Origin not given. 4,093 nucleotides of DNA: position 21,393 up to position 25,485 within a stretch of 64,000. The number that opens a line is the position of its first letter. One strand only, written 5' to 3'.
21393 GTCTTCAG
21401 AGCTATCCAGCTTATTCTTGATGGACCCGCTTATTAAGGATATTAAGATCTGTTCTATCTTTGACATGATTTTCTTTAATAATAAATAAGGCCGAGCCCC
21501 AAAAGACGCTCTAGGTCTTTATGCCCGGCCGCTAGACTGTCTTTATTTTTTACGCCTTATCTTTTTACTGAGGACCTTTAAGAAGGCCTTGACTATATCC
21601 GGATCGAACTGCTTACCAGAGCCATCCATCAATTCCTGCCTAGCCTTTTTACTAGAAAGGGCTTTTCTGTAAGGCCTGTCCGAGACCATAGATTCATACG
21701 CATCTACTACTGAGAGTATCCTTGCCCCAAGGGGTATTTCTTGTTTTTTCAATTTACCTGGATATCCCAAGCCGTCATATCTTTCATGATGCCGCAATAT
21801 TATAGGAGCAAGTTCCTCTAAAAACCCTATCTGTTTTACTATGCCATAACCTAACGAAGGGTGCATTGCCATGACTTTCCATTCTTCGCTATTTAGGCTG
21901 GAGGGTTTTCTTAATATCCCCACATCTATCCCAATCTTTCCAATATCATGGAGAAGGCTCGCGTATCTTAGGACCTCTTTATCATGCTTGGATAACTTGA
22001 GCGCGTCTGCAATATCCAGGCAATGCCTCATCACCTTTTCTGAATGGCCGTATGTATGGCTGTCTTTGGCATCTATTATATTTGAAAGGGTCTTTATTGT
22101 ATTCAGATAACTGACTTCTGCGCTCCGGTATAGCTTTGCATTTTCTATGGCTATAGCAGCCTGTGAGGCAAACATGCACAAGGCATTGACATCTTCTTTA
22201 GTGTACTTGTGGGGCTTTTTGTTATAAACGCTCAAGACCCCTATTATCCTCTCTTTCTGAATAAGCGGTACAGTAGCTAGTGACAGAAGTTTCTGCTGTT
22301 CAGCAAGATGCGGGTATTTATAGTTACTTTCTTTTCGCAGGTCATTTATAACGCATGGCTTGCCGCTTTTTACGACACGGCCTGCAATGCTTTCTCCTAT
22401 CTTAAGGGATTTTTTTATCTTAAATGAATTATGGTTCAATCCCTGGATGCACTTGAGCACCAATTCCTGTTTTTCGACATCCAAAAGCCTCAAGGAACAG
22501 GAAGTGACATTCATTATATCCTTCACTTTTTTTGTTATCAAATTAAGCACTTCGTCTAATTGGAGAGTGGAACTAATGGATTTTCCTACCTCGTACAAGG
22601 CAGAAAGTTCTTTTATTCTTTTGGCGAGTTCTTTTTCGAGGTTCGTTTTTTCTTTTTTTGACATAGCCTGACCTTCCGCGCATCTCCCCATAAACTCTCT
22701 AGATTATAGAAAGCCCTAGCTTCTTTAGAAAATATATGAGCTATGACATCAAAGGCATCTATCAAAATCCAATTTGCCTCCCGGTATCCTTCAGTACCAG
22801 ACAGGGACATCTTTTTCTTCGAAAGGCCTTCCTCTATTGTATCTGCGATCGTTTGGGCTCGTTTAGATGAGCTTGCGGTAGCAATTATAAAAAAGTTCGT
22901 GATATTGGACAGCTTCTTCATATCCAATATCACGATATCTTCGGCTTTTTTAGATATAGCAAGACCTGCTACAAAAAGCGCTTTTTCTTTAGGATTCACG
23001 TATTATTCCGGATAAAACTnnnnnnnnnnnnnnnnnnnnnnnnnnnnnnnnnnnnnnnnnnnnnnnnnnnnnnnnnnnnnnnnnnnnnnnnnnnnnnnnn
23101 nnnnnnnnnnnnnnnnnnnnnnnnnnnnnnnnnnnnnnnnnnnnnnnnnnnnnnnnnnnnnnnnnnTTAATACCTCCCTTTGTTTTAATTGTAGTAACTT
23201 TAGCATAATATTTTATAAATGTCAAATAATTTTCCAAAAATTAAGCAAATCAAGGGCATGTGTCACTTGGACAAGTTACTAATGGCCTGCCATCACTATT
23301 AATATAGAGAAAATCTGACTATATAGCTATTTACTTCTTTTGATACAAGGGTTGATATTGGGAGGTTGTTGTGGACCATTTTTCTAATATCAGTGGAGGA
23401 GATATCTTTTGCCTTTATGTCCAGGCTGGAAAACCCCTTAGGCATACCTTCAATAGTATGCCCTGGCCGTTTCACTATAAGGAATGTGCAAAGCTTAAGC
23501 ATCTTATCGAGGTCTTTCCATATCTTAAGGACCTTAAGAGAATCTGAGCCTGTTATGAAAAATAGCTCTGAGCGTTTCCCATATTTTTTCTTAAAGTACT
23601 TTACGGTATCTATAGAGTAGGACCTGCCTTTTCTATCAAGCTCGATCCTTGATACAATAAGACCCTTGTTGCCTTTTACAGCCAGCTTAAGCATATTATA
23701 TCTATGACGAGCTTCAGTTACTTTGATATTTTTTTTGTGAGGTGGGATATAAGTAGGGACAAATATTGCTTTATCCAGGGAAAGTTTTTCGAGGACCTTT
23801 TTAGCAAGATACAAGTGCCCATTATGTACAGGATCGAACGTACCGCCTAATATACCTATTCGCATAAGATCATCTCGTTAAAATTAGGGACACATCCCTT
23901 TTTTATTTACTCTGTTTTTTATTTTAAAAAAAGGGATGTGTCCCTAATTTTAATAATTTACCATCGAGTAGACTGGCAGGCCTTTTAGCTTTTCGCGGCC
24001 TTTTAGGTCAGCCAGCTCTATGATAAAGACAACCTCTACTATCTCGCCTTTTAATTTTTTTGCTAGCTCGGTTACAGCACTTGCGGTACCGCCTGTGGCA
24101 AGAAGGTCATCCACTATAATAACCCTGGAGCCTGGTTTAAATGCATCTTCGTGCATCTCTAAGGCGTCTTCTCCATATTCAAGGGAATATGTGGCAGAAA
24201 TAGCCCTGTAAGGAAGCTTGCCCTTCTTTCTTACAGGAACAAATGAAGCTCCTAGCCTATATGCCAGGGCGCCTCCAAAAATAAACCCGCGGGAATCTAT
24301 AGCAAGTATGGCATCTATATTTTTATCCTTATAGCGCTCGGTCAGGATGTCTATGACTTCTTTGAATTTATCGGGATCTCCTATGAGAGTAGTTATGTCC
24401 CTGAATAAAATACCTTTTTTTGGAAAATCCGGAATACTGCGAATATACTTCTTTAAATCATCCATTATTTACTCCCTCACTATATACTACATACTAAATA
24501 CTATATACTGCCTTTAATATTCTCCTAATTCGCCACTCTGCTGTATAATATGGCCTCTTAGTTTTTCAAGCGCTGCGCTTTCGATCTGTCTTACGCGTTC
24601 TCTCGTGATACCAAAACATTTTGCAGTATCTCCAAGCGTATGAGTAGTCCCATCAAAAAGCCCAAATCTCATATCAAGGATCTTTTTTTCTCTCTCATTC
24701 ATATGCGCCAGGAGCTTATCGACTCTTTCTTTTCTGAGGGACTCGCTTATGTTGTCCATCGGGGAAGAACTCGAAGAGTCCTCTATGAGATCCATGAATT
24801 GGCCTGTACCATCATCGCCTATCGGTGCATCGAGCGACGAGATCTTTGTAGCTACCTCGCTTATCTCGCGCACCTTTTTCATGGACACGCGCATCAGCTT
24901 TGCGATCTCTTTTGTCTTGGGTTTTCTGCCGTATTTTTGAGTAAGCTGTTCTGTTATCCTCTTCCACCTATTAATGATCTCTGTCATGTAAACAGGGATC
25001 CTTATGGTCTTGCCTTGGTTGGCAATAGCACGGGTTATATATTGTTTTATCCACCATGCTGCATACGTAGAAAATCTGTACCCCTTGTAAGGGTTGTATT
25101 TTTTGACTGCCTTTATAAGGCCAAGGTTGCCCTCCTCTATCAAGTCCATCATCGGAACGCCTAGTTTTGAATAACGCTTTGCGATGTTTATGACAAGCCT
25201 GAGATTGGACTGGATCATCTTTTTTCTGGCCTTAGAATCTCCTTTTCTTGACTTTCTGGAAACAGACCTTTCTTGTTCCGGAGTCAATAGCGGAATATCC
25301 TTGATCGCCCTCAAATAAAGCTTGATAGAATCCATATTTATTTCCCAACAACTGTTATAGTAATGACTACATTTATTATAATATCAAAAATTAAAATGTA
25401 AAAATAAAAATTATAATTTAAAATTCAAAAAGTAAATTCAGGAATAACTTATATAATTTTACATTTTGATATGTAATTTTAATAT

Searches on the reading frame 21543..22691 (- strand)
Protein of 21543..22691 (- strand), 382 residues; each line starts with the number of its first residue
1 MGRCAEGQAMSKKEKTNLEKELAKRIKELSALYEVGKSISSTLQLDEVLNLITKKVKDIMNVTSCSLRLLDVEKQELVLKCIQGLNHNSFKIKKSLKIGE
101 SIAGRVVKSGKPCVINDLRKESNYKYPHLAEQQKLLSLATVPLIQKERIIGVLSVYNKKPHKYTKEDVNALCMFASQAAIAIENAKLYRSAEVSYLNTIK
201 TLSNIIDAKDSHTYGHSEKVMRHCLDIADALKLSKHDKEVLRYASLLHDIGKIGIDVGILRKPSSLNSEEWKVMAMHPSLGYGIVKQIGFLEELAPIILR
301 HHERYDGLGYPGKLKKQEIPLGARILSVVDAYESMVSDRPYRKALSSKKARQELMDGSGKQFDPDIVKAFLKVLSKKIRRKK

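Call 73: search_protein_families(library=pfam, max_evalue=0.00001, proteins=[window:21543-22691:-])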
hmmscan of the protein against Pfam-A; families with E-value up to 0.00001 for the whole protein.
window:21543-22691:- (382 aa): 5 families
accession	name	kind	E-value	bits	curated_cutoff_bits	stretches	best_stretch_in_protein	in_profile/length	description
PF13487.12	HD_5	-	3.8e-36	124.8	27.2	1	201-366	2-170/170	HD domain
PF13185.12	GAF_2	-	1.2e-21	77.8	28.6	1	43-183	2-136/136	GAF domain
PF01966.28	HD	-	3e-20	73.1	22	1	213-335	1-116/116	HD domain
PF01590.32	GAF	-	1.3e-17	65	22.4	1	45-182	2-133/133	GAF domain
PF13492.12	GAF_3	-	1.8e-11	45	27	1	45-184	2-129/129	GAF domain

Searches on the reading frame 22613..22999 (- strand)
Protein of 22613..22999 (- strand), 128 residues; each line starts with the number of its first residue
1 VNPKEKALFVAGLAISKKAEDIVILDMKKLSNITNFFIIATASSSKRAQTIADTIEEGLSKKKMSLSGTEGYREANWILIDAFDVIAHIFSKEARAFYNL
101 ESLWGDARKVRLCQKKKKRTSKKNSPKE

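Call 73: search_protein_families(library=pfam, max_evalue=0.00001, proteins=[window:22613-22999:-])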
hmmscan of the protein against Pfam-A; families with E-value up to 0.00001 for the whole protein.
window:22613-22999:- (128 aa): 1 family
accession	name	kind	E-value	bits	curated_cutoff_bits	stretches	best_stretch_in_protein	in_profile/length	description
PF02410.21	RsfS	-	7.3e-30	103.5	21.6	1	12-104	5-98/98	Ribosomal silencing factor during starvation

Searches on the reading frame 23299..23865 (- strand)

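Call 74: search_protein_families(library=pfam, max_evalue=0.00001, proteins=[window:23299-23865:-])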
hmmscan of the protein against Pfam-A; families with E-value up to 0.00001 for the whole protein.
window:23299-23865:- (188 aa): 1 family
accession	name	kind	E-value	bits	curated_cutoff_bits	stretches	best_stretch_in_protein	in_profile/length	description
PF01467.32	CTP_transf_like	-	2.3e-26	93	21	1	5-162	1-132/133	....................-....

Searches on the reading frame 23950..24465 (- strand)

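Call 74: search_protein_families(library=pfam, max_evalue=0.00001, proteins=[window:23950-24465:-])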
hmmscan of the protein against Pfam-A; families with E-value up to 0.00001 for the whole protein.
window:23950-24465:- (171 aa): 1 family
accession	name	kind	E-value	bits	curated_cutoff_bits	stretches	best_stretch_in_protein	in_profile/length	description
PF00156.33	Pribosyltran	-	2.7e-16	59.7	26.3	1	34-152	12-125/158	Phosphoribosyl transferase domain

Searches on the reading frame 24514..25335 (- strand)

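Call 74: search_protein_families(library=pfam, max_evalue=0.00001, proteins=[window:24514-25335:-])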
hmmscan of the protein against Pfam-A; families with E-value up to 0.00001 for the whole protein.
window:24514-25335:- (273 aa): 4 families
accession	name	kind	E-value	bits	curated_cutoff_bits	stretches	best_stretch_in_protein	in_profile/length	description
PF04539.22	Sigma70_r3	-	6.6e-21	74.6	25.3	1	121-195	3-77/78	Sigma-70 region 3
PF04542.20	Sigma70_r2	-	3e-19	69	24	1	40-109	1-70/71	Sigma-70 region 2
PF04545.22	Sigma70_r4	-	1.7e-17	63.1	24.1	1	208-260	1-49/50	Sigma-70, region 4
PF00140.25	Sigma70_r1_2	-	4.7e-10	39.7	22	1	2-33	1-32/34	Sigma-70 factor, region 1.2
